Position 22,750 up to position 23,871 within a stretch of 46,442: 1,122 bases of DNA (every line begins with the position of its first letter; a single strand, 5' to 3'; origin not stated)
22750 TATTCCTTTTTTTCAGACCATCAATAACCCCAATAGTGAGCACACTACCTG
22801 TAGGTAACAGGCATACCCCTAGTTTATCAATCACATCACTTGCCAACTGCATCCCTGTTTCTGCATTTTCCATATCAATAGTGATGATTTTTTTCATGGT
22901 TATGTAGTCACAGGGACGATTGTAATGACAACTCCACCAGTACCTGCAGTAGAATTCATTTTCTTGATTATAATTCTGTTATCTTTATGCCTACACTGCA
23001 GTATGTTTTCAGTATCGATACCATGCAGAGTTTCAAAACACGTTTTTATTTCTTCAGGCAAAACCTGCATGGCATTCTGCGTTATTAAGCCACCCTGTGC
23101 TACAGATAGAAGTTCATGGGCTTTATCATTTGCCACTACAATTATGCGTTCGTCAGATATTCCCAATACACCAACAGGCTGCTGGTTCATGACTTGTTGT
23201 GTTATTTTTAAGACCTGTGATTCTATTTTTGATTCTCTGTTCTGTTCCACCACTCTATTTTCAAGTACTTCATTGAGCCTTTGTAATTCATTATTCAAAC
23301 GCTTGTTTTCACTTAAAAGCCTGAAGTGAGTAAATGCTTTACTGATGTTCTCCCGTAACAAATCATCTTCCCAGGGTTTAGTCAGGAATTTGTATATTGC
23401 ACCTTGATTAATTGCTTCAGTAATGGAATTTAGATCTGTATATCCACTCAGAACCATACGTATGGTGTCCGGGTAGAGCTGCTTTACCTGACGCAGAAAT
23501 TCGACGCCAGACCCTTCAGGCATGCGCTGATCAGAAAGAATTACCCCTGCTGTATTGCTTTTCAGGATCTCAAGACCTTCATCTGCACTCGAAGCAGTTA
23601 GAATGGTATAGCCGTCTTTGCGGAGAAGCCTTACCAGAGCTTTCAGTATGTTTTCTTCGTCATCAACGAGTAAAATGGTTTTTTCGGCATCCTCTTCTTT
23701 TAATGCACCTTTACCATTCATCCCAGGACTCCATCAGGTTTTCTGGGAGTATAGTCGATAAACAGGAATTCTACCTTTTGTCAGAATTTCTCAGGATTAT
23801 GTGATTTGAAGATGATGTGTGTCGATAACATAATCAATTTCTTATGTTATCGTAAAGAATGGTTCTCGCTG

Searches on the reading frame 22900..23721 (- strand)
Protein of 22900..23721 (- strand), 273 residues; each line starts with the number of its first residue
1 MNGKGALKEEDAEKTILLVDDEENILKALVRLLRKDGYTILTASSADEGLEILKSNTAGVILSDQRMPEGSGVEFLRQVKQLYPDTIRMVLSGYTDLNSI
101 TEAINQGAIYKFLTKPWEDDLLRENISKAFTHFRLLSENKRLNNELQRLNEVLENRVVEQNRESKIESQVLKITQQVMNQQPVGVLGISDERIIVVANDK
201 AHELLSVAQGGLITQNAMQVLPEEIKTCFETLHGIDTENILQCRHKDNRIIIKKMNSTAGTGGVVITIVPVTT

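Call 3: search_protein_families(library=pfam, proteins=[window:22900-23721:-], max_evalue=0.01)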
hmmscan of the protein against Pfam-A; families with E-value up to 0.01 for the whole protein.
window:22900-23721:- (273 aa): 4 families
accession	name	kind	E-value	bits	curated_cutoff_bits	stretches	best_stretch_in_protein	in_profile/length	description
PF00072.30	Response_reg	-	2.7e-23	82.7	30.2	1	16-126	1-110/111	Response regulator receiver domain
PF00989.32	PAS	-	0.00016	22.1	22.6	1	175-233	4-70/113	PAS fold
PF24820.1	Diguanyl_cycl_sensor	-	0.0018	18.7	28.1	1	185-269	9-96/109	Diguanylate cyclase-like sensor domain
PF13426.13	PAS_9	-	0.0046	17.6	27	0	183-258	2-82/103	PAS domain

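Call 47: search_protein_families(library=ncbifam, proteins=[window:22900-23721:-], max_evalue=0.001)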
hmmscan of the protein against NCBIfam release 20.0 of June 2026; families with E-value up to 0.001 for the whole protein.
window:22900-23721:- (273 aa): 80 families (the best 25 are shown)
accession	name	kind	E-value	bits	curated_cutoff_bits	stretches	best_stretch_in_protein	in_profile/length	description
NF053512.1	nitric_RR_NosR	exception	5.8e-56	190.3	400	1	16-180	1-172/422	response regulator c-di-GMP phosphodiesterase, NosR family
NF047793.1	ResRegPgtA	equivalog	1.4e-21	76.8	650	1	12-163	4-154/414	two-component system response regulator PgtA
NF006900.1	PRK09390.1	equivalog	4.3e-21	75.4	255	1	13-151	4-142/203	response regulator FixJ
NF045505.1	RR_RssB_Pseudo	equivalog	5.2e-20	71.8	700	1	12-156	4-148/394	two-component system response regulator RssB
NF051870.1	NAssimRespRegNtrX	equivalog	5.7e-19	68.3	600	1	15-226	3-207/452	nitrogen assimilation response regulator NtrX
NF011695.0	PRK15115.1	equivalog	4.7e-18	65.2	763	1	14-162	7-152/445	two-component system response regulator GlrR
TIGR01818.1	ntrC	equivalog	9.9e-18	64.2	558.6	1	16-133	1-117/463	nitrogen regulation protein NR(I)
NF008469.0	PRK11361.1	equivalog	3.2e-17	62.4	714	1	12-216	3-201/461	acetoacetate metabolism transcriptional regulator AtoC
NF046020.1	HisKinCckABruc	equivalog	3.6e-17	61.5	1000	1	13-119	749-856/868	cell cycle histidine kinase CckA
NF033791.1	ActR_PrrA_rreg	equivalog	5.4e-17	62.3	250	1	13-169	1-161/173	ActR/PrrA/RegA family redox response regulator transcription factor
NF008176.1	PRK10923.1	equivalog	1.6e-16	60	620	1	15-139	5-128/469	nitrogen regulation protein NR(I)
TIGR02915.1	PEP_resp_reg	equivalog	1.6e-14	53.6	502.6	1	16-197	1-179/445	PEP-CTERM-box response regulator transcription factor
NF052313.1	T9SS_RR_PorX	equivalog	3.1e-14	52.6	300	1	15-153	2-141/513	T9SS response regulator signal transducer PorX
NF007689.0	PRK10365.1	equivalog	3.8e-14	52.3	760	1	15-136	7-127/441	sigma-54-dependent response regulator transcription factor ZraR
NF007135.0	PRK09581.1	equivalog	6.3e-14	51.6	474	1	15-198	4-186/457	PleD family two-component system response regulator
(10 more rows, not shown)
